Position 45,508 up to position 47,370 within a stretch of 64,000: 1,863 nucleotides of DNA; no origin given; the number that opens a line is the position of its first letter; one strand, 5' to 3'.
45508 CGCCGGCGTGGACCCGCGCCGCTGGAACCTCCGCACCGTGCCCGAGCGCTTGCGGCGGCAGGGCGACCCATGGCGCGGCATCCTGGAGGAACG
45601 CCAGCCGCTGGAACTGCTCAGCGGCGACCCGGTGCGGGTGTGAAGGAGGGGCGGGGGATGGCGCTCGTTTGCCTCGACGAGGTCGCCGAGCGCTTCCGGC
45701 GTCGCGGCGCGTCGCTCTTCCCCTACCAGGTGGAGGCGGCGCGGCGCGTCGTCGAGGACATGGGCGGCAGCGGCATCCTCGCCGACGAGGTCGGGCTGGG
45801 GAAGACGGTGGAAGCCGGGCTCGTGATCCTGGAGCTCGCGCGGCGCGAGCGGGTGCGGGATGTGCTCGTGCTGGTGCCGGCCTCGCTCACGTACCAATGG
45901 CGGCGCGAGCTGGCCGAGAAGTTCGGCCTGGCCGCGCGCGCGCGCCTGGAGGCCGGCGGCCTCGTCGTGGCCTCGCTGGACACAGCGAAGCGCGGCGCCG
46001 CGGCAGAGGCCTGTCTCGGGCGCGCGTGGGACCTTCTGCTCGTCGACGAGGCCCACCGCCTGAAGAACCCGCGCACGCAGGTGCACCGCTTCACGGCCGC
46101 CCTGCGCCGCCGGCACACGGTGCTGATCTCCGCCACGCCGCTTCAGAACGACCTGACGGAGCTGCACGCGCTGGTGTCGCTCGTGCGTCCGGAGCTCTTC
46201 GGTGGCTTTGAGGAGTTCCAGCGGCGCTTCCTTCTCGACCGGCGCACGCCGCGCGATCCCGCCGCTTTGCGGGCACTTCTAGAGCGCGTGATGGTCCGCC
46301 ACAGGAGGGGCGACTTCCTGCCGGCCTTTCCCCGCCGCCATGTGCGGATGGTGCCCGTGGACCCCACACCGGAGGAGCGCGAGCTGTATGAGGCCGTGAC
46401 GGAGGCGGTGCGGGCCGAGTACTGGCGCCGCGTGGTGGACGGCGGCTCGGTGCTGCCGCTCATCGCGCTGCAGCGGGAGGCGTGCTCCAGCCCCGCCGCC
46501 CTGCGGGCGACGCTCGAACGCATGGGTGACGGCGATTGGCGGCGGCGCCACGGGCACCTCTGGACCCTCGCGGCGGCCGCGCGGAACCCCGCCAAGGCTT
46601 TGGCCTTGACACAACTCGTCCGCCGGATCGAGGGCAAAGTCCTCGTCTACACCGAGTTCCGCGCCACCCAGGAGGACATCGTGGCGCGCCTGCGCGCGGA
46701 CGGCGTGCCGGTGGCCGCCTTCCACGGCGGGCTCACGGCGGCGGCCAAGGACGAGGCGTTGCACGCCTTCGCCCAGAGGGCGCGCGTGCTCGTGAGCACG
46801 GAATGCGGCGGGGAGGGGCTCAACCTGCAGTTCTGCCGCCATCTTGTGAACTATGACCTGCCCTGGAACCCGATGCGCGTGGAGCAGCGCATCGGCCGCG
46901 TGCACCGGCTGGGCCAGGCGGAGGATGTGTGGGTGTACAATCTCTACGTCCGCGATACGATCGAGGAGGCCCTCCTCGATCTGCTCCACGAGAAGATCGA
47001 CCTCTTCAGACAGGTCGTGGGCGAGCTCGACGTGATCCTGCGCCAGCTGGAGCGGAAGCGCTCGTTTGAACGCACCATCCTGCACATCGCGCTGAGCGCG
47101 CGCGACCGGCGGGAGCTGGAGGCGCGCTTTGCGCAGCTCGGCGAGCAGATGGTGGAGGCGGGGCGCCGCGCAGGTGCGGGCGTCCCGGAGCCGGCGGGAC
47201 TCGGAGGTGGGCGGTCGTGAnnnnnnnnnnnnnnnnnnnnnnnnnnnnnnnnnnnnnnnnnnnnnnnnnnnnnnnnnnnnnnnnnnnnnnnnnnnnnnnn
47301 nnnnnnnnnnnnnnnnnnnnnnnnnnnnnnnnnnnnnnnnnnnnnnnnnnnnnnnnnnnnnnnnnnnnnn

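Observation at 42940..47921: Tightly coupled Ku - LigD(ligase) - LigD(polymerase) - SNF2 helicase - DeoC module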

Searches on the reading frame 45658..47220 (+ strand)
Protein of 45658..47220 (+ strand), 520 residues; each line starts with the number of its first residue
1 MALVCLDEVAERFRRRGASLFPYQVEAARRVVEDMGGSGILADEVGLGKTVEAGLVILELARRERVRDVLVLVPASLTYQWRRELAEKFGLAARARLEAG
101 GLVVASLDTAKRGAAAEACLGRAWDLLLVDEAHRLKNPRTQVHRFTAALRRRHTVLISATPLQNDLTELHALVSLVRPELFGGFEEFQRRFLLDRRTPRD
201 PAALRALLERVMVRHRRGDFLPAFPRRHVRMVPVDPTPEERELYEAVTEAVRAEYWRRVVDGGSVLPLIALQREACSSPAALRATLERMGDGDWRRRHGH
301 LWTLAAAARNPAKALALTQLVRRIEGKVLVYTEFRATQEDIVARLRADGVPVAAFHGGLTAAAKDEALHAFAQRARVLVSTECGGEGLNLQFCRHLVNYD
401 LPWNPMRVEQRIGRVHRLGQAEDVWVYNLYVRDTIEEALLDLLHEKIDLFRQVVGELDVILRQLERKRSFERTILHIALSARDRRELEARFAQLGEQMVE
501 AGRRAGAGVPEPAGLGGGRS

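Call 6: search_protein_families(library=pfam, proteins=[window:45658-47220:+])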
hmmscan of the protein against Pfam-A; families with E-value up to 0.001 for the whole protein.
window:45658-47220:+ (520 aa): 5 families
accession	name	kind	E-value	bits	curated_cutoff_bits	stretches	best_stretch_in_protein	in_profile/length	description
PF00176.29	SNF2-rel_dom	-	5.5e-37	127.9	24.9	1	36-279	17-288/290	SNF2-related domain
PF00271.37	Helicase_C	-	2.2e-26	92.7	23.5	1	314-419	3-110/110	Helicase conserved C-terminal domain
PF04851.21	ResIII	-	3.4e-09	37.3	22.5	1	19-161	3-162/164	Type III restriction enzyme, res subunit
PF00270.35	DEAD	-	1.6e-06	28.4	26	1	22-164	2-162/167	DEAD/DEAH box helicase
PF13401.12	AAA_22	-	0.00056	20.7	27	0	37-139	6-98/130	AAA domain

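Call 7: find_homologous_proteins(query=window:45658-47220:+, max_evalue=1e-10)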
Query window:45658-47220:+ (520 aa): 7869 proteins with E <= 1e-10 among 8000 candidates; the best 120 are listed.
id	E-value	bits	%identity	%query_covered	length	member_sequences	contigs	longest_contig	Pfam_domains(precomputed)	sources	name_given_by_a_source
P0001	0.0e+0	1134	100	100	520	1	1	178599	PF00270.36,PF00176.30,PF00271.38,PF04851.22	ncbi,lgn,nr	ncbi:MAG: DEAD/DEAH box helicase [Firmicutes bacterium]|nr:DEAD/DEAH box helicase [Bacillota bacteri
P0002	1.1e-252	857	79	98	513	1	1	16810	PF00270.36,PF00176.30,PF00271.38,PF04851.22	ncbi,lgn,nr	ncbi:MAG: DEAD/DEAH box helicase [Clostridia bacterium]|nr:DEAD/DEAH box helicase [Clostridia bacter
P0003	8.5e-176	603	59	96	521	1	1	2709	PF00270.36,PF00176.30,PF00271.38,PF04851.22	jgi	jgi:SNF2 family DNA or RNA helicase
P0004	3.4e-170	585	58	97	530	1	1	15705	PF00270.36,PF00176.30,PF00271.38,PF04851.22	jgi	jgi:SNF2 family DNA or RNA helicase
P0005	4.0e-168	578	58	97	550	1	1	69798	PF00270.36,PF00176.30,PF00271.38,PF04851.22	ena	-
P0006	5.9e-168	578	58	100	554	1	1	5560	PF00270.36,PF00176.30,PF00271.38,PF04851.22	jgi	jgi:SNF2 family DNA or RNA helicase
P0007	8.6e-167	574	57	97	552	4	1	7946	PF00270.36,PF00176.30,PF00271.38,PF04851.22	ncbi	-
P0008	1.4e-166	573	58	98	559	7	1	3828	PF00270.36,PF00176.30,PF00271.38,PF04851.22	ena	-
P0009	1.3e-165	570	57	96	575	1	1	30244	PF00270.36,PF00176.30,PF00271.38,PF04851.22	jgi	jgi:SNF2 family DNA or RNA helicase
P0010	2.5e-165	569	58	97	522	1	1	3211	PF00270.36,PF00176.30,PF00271.38,PF04851.22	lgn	-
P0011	3.1e-165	569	58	97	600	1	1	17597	PF00270.36,PF00176.30,PF00271.38,PF04851.22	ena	-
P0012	5.0e-165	568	56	98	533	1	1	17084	PF00270.36,PF00176.30,PF00271.38,PF04851.22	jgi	jgi:SNF2 family DNA or RNA helicase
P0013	8.3e-165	567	57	96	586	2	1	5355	PF00270.36,PF00176.30,PF00271.38,PF04851.22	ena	-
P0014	9.3e-165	567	52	97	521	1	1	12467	PF00270.36,PF00176.30,PF00271.38,PF04851.22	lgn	-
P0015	1.0e-164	567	58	96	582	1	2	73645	PF00270.36,PF00176.30,PF00271.38,PF04851.22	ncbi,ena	-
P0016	1.1e-164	567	58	96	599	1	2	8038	PF00270.36,PF00176.30,PF00271.38,PF04851.22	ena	-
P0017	2.4e-164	566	54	97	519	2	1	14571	PF00270.36,PF00176.30,PF00271.38,PF04851.22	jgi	-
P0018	2.8e-164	565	57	96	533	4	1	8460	PF00270.36,PF00176.30,PF00271.38,PF04851.22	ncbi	-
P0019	8.2e-163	561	55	99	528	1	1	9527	PF00270.36,PF00176.30,PF00271.38,PF04851.22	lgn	-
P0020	2.8e-162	559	58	96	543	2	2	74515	PF13872.13,PF00270.36,PF00176.30,PF00271.38,PF04851.22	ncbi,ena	-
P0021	3.3e-162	559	57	96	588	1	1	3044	PF00270.36,PF00176.30,PF00271.38,PF04851.22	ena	-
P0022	3.4e-162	559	56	96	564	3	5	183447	PF00270.36,PF00176.30,PF00271.38,PF04851.22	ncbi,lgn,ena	-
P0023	6.1e-162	558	55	98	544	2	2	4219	PF00270.36,PF00176.30,PF00271.38,PF04851.22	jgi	-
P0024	2.0e-161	556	56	92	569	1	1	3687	PF00270.36,PF00176.30,PF00271.38,PF04851.22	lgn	-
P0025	3.4e-161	555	55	96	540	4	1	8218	PF00270.36,PF00176.30,PF00271.38,PF04851.22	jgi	jgi:SNF2 family DNA or RNA helicase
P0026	1.0e-160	554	58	97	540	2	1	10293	PF00270.36,PF00176.30,PF00271.38,PF04851.22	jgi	jgi:SNF2 family DNA or RNA helicase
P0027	1.4e-160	553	55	96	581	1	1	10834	PF00270.36,PF00176.30,PF00271.38,PF04851.22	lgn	-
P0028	1.4e-160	553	55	100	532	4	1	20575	PF00270.36,PF00176.30,PF00271.38,PF04851.22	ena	-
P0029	2.3e-160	553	55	96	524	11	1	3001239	PF00270.36,PF00176.30,PF00271.38,PF04851.22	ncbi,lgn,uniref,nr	ncbi:DEAD/DEAH box helicase [Thermaerobacter composti]|uniref:SNF2-related protein n=1 Tax=Thermaero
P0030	1.6e-159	550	56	96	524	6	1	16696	PF00270.36,PF00176.30,PF00271.38,PF04851.22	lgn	-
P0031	1.5e-158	547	53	97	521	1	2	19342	PF00270.36,PF00176.30,PF00271.38,PF04851.22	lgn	-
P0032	7.3e-158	544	55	96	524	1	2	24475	PF00270.36,PF00176.30,PF00271.38,PF04851.22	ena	-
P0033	9.6e-158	544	54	98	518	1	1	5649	PF00270.36,PF00176.30,PF00271.38,PF04851.22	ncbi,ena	ncbi:MAG TPA: SNF2-related protein [Bacillota bacterium]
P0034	5.4e-157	541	55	98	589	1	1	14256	PF00270.36,PF00176.30,PF00271.38,PF04851.22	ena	-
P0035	3.5e-155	535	52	96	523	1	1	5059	PF00176.30,PF00271.38,PF04851.22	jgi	jgi:SNF2 family DNA or RNA helicase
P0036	3.9e-155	535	57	96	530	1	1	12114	PF00270.36,PF00176.30,PF00271.38,PF04851.22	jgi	jgi:SNF2 family DNA or RNA helicase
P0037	3.0e-154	532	52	98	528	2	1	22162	PF00270.36,PF00176.30,PF00271.38,PF04851.22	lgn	-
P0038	1.2e-153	530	54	93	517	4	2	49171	PF00270.36,PF00176.30,PF00271.38,PF04851.22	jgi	-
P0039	1.2e-153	530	53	97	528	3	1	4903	PF00176.30,PF00271.38,PF04851.22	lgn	-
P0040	9.3e-152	524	53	97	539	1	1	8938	PF00270.36,PF00176.30,PF00271.38,PF04851.22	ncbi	ncbi:MAG: SNF2-related protein [Thermaerobacterales bacterium]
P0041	3.1e-151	522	49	96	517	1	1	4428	PF00270.36,PF00176.30,PF00271.38,PF04851.22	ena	-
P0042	6.5e-151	521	53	98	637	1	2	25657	PF00270.36,PF00176.30,PF00271.38,PF04851.22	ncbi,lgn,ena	-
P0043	3.1e-149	516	53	96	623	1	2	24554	PF00270.36,PF00176.30,PF00271.38,PF04851.22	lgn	-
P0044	6.0e-149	515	53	96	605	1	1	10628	PF13872.13,PF00270.36,PF00176.30,PF00271.38,PF04851.22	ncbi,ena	-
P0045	4.1e-148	512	54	94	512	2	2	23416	PF00270.36,PF00176.30,PF00271.38,PF04851.22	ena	-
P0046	4.6e-148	512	54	93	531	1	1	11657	PF00176.30,PF00271.38,PF04851.22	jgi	jgi:SNF2 family DNA or RNA helicase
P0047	4.9e-148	512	53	96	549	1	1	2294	PF00270.36,PF00176.30,PF00271.38,PF04851.22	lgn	-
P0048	5.4e-148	512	53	94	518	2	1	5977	PF00176.30,PF00271.38,PF04851.22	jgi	jgi:SNF2 family DNA or RNA helicase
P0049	6.5e-148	511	56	92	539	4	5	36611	PF00270.36,PF00176.30,PF00271.38,PF04851.22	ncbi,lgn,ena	-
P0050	7.7e-148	511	54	94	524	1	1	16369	PF00270.36,PF00176.30,PF00271.38,PF04851.22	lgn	-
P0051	1.6e-146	507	53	94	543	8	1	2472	PF00176.30,PF00271.38,PF04851.22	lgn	-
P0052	7.6e-146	505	53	96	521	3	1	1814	PF00176.30,PF00271.38,PF04851.22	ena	-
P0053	1.3e-145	504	53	96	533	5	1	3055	PF00176.30,PF00271.38,PF04851.22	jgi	-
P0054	2.9e-145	503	50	94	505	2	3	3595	PF00270.36,PF00176.30,PF00271.38,PF04851.22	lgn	-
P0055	6.5e-145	502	53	97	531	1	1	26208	PF00270.36,PF00176.30,PF00271.38,PF04851.22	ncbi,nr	ncbi:MAG: DEAD/DEAH box helicase [Acetobacteraceae bacterium]|nr:DEAD/DEAH box helicase [Acetobacter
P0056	7.4e-145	501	55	92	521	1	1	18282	PF00176.30,PF00271.38,PF04851.22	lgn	-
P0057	9.6e-145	501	50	94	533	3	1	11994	PF00270.36,PF00176.30,PF00271.38,PF04851.22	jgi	jgi:SNF2 family DNA or RNA helicase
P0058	4.5e-144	499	51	95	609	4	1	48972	PF00270.36,PF00176.30,PF00271.38,PF04851.22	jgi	-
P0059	9.9e-144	498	50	95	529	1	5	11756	PF00176.30,PF00271.38,PF04851.22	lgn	-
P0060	3.8e-143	496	53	97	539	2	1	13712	PF00176.30,PF00271.38,PF04851.22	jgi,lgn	-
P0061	9.0e-143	494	50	97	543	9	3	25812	PF00176.30,PF00271.38,PF04851.22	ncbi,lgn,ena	-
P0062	2.4e-142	493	51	97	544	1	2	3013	PF00270.36,PF00176.30,PF00271.38,PF04851.22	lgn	-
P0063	5.0e-142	492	50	98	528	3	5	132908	PF00176.30,PF00271.38,PF04851.22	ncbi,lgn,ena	-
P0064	1.5e-141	490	51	96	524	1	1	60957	PF00270.36,PF00176.30,PF00271.38,PF04851.22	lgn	-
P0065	2.2e-141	490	49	96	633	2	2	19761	PF00270.36,PF00176.30,PF00271.38,PF04851.22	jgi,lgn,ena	-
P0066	2.3e-141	490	50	95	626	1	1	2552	PF00270.36,PF00176.30,PF00271.38,PF04851.22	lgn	-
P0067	2.8e-141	490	47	97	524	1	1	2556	PF00270.36,PF00176.30,PF00271.38,PF04851.22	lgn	-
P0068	3.3e-141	489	50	97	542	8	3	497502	PF00176.30,PF00271.38,PF04851.22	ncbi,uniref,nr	ncbi:DEAD/DEAH box helicase [Sulfobacillus thermosulfidooxidans]|uniref:DEAD/DEAH box helicase n=1 T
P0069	5.0e-141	489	51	96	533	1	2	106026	PF00176.30,PF00271.38,PF04851.22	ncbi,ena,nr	ncbi:MAG: SNF2-related protein [Thermaerobacter sp.]|nr:SNF2-related protein [Thermaerobacter sp.]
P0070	1.2e-140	487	49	96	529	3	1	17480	PF00176.30,PF00271.38,PF04851.22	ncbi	-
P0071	2.7e-140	486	50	94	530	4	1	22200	PF00176.30,PF00271.38,PF04851.22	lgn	-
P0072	3.6e-140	486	49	97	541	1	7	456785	PF00270.36,PF00176.30,PF00271.38,PF04851.22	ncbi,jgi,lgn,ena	jgi:SNF2 family DNA or RNA helicase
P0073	5.4e-140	485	50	98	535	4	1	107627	PF00270.36,PF00176.30,PF00271.38,PF04851.22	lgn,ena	-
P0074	5.7e-140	485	49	94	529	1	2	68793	PF00176.30,PF00271.38,PF04851.22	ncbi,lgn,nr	ncbi:MAG: SNF2-related protein [Firmicutes bacterium]|nr:SNF2-related protein [Bacillota bacterium]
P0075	7.3e-140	485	49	98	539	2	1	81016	PF00176.30,PF00271.38,PF04851.22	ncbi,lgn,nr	ncbi:MAG: SNF2-related protein [Sulfobacillus thermotolerans]|nr:SNF2-related protein [Sulfobacillus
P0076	9.0e-140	485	53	94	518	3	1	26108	PF00270.36,PF00176.30,PF00271.38,PF04851.22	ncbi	-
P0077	1.5e-139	484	50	97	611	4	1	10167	PF00270.36,PF00176.30,PF00271.38,PF04851.22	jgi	-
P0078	1.6e-139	484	49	98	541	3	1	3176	PF00270.36,PF00176.30,PF00271.38,PF04851.22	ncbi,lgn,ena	-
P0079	1.7e-139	484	49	95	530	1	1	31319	PF00176.30,PF00271.38,PF04851.22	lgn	-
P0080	1.8e-139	484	50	94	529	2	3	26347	PF00270.36,PF00176.30,PF00271.38,PF04851.22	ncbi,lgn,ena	-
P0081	2.9e-139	483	49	95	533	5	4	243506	PF00270.36,PF00176.30,PF00271.38,PF04851.22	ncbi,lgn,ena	-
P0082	3.1e-139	483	49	98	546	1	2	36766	PF00176.30,PF00271.38,PF04851.22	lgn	-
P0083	3.6e-139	483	48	96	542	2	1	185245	PF00176.30,PF00271.38,PF04851.22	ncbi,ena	-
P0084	4.9e-139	482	49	97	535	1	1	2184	PF00270.36,PF00176.30,PF00271.38,PF04851.22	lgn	-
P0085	6.3e-139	482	54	90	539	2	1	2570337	PF00176.30,PF00271.38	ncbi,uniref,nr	ncbi:Uncharacterized ATP-dependent helicase YqhH [Candidatus Hydrogenisulfobacillus filiaventi]|unir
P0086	6.7e-139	482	49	96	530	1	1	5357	PF00176.30,PF00271.38,PF04851.22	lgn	-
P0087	9.7e-139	481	47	96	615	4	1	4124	PF00270.36,PF00176.30,PF00271.38,PF04851.22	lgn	-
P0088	1.0e-138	481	49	94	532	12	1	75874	PF00270.36,PF00176.30,PF00271.38,PF04851.22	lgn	-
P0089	1.1e-138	481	49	96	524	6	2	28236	PF00270.36,PF00176.30,PF00271.38,PF04851.22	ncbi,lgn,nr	ncbi:MAG: DEAD/DEAH box helicase [Firmicutes bacterium]|nr:DEAD/DEAH box helicase [Bacillota bacteri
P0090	1.5e-138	481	49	99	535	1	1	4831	PF00270.36,PF00176.30,PF00271.38,PF04851.22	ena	-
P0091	1.6e-138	480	49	97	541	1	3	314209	PF00270.36,PF00176.30,PF00271.38,PF04851.22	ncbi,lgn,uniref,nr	ncbi:MAG: ATP-dependent helicase [Sulfobacillus benefaciens]|uniref:ATP-dependent helicase n=1 Tax=S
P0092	1.6e-138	480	49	97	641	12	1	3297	PF00270.36,PF00176.30,PF00271.38,PF04851.22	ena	-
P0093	2.1e-138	480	49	95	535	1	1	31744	PF00176.30,PF00271.38,PF04851.22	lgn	-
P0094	2.8e-138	480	50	96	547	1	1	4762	PF00270.36,PF00176.30,PF00271.38,PF04851.22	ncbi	ncbi:MAG: DEAD/DEAH box helicase [Clostridia bacterium]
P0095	3.8e-138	479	46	95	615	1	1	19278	PF00270.36,PF00176.30,PF00271.38,PF04851.22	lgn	-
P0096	5.1e-138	479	48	97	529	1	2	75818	PF00270.36,PF00176.30,PF00271.38,PF04851.22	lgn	-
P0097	8.8e-138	478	49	94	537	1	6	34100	PF00176.30,PF00271.38,PF04851.22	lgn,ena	-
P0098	1.1e-137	478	50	97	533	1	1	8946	PF00270.36,PF00176.30,PF00271.38,PF04851.22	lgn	-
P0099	2.4e-137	477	49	98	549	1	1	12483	PF00176.30,PF00271.38,PF04851.22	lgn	-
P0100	2.6e-137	476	48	93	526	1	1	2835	PF00270.36,PF00176.30,PF00271.38,PF04851.22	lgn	-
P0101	2.7e-137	476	50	94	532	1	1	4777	PF00270.36,PF00176.30,PF00271.38,PF04851.22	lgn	-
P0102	2.7e-137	476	48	96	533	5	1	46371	PF00176.30,PF00271.38,PF04851.22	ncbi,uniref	ncbi:DEAD/DEAH box helicase [Sulfobacillus harzensis]|uniref:DEAD/DEAH box helicase n=1 Tax=Sulfobac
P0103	3.2e-137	476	48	94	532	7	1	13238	PF00270.36,PF00176.30,PF00271.38,PF04851.22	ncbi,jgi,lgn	-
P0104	5.3e-137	475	48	95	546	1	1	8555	PF00270.36,PF00176.30,PF00271.38,PF04851.22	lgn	-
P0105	6.0e-137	475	49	94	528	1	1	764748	PF00176.30,PF00271.38,PF04851.22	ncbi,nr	ncbi:MAG: SNF2-related protein [Firmicutes bacterium]|nr:SNF2-related protein [Bacillota bacterium]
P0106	8.0e-137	475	50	94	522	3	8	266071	PF00176.30,PF00271.38,PF04851.22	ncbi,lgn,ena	-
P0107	8.6e-137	475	49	97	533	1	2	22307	PF00270.36,PF00176.30,PF00271.38,PF04851.22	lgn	-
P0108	9.4e-137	475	49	94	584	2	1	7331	PF00270.36,PF00176.30,PF00271.38,PF04851.22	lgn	-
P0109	1.1e-136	474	49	94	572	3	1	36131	PF00270.36,PF00176.30,PF00271.38,PF04851.22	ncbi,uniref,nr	ncbi:DEAD/DEAH box helicase [Alicyclobacillus macrosporangiidus]|uniref:DEAD/DEAH box helicase n=1 T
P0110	1.3e-136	474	48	92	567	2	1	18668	PF00270.36,PF00176.30,PF00271.38,PF04851.22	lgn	-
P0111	1.5e-136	474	46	95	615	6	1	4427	PF00270.36,PF00176.30,PF00271.38,PF04851.22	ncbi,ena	-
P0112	2.2e-136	473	48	97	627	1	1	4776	PF00270.36,PF00176.30,PF00271.38,PF04851.22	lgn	-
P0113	5.4e-136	472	46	93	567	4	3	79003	PF00270.36,PF00176.30,PF00271.38,PF04851.22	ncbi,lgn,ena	-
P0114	8.7e-136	471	49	93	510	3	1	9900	PF00176.30,PF00271.38,PF04851.22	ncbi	-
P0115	9.6e-136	471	49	94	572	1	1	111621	PF00270.36,PF00176.30,PF00271.38,PF04851.22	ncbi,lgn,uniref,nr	ncbi:DEAD/DEAH box helicase [Alicyclobacillus macrosporangiidus]|uniref:Helicase conserved C-termina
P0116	1.2e-135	471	49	93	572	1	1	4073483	PF00270.36,PF00176.30,PF00271.38,PF04851.22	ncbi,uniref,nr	ncbi:DEAD/DEAH box helicase [Alicyclobacillus macrosporangiidus]|uniref:DEAD/DEAH box helicase n=1 T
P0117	1.3e-135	471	50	91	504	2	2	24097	PF00270.36,PF00176.30,PF00271.38,PF04851.22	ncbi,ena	-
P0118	2.2e-135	470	47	96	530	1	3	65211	PF00176.30,PF00271.38,PF04851.22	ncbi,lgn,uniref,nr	ncbi:MAG: ATP-dependent helicase [Sulfobacillus acidophilus]|uniref:ATP-dependent helicase n=1 Tax=S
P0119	3.5e-135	469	49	94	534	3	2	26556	PF00270.36,PF00176.30,PF00271.38,PF04851.22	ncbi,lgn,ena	-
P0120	4.3e-135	469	48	95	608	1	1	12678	PF00270.36,PF00176.30,PF00271.38,PF04851.22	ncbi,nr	ncbi:MAG: DEAD/DEAH box helicase [Firmicutes bacterium]|nr:DEAD/DEAH box helicase [Bacillota bacteri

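Call 8: search_protein_families(library=ncbifam, proteins=[window:45658-47220:+])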
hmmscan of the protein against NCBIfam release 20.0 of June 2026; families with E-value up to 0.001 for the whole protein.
window:45658-47220:+ (520 aa): 24 families
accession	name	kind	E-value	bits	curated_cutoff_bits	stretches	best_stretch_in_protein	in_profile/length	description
NF038317.1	DISARM_DrmD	equivalog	4.8e-77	260.2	610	3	304-499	477-694/1021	DISARM system SNF2-like helicase DrmD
NF038318.1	DISARM_DrmD_b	equivalog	8.7e-71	239.2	950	2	364-498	476-611/868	DISARM system SNF2-like helicase DrmD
NF041062.1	DpdE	equivalog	4.4e-62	210.3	500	2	19-190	153-328/1048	protein DpdE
NF003426.0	PRK04914.1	equivalog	1.2e-54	185.9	576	2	320-464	489-637/959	RNA polymerase-associated protein RapA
NF058637.1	helic_SCO1167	equivalog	2.2e-44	151.8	1200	1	34-465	486-921/932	SCO1167/SCO6262 family helicase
NF042964.1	phospholipD_antiphage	equivalog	3.3e-40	138.2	1100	2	373-461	744-833/895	phospholipase D-like domain-containing anti-phage protein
NF053675.1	pilus_reg_Snf2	equivalog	1.6e-36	125.8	1100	2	320-454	872-1008/1029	pilus expression-regulating Snf2 family helicase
NF041790.1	anti-phage_ZorD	equivalog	6.9e-27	93.8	1500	2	122-427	723-1033/1035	type I Zorya anti-phage system protein ZorD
NF008744.0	PRK11776.1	equivalog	7.6e-12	44.5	524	1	313-421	229-339/460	ATP-dependent RNA helicase DbpA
NF010337.0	PRK13766.1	equivalog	9.3e-12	43.9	610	1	315-470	356-517/781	Hef nuclease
NF053711.1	RNA_heli_RhlE1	exception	2.5e-11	43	750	1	319-422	238-342/434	RNA helicase RhlE1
NF007882.0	PRK10590.1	equivalog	4.1e-11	42.5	743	1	326-418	246-339/456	ATP-dependent RNA helicase RhlE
TIGR01389.1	recQ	equivalog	8.5e-11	41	640.2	1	318-427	217-327/591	DNA helicase RecQ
NF002340.1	PRK01297.1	equivalog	3.3e-10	39.3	564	1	317-420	240-345/372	ATP-dependent RNA helicase RhlB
NF008394.0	PRK11192.1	equivalog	9.8e-10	37.8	507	1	302-420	224-343/441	ATP-dependent RNA helicase SrmB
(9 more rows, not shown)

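Call 9: search_protein_families(library=padloc, proteins=[window:45658-47220:+], max_evalue=0.001)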
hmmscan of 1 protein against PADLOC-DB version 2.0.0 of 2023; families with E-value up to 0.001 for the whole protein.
window:45658-47220:+ (520 aa): 54 families (the best 25 are shown)
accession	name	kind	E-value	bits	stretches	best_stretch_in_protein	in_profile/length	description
PDLC02500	BrxHI|BrxHII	-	3.5e-72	242.3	3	326-451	481-606/933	BrxHI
PDLC02623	DrmD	-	3.7e-72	241.5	4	320-486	524-689/1040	DrmD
PDLC02619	DrmD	-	4e-71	238.3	2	363-498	478-614/872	DrmD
PDLC02621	DrmD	-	1.6e-57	193.5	3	325-486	521-700/1040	DrmD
PDLC00659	HmaA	-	5.7e-49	164.8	2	326-494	513-686/1176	SNF2 helicase / DEAD-box helicase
PDLC02843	DpdE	-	4.6e-47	158.6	2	17-190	156-328/1091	DpdE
PDLC02504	BrxHI|BrxHII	-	8.7e-47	157.6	3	323-461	482-624/971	BrxHII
PDLC02620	DrmD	-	3.3e-46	155.8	2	326-486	485-648/1060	DrmD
PDLC02840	DpdE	-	1.2e-42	144.3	2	19-190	159-333/1091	DpdE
PDLC00633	ZorD1|ZorD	-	5.6e-42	141.8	1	19-454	443-885/908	"SWI2/SNF2 helicase, Mrr-like nuclease"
PDLC02572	DrmA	-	7.3e-42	141.4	3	15-93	114-192/1043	DrmA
PDLC02634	DrmD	-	9.4e-40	134.2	2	8-287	80-378/900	DrmD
PDLC02845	DpdE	-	3.1e-39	132.6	1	19-449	843-1268/1293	DpdE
PDLC02844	DpdE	-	5.5e-39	131.8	2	326-465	586-732/1074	DpdE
PDLC02850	DpdE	-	9.8e-37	124.4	1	17-462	802-1250/1282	DpdE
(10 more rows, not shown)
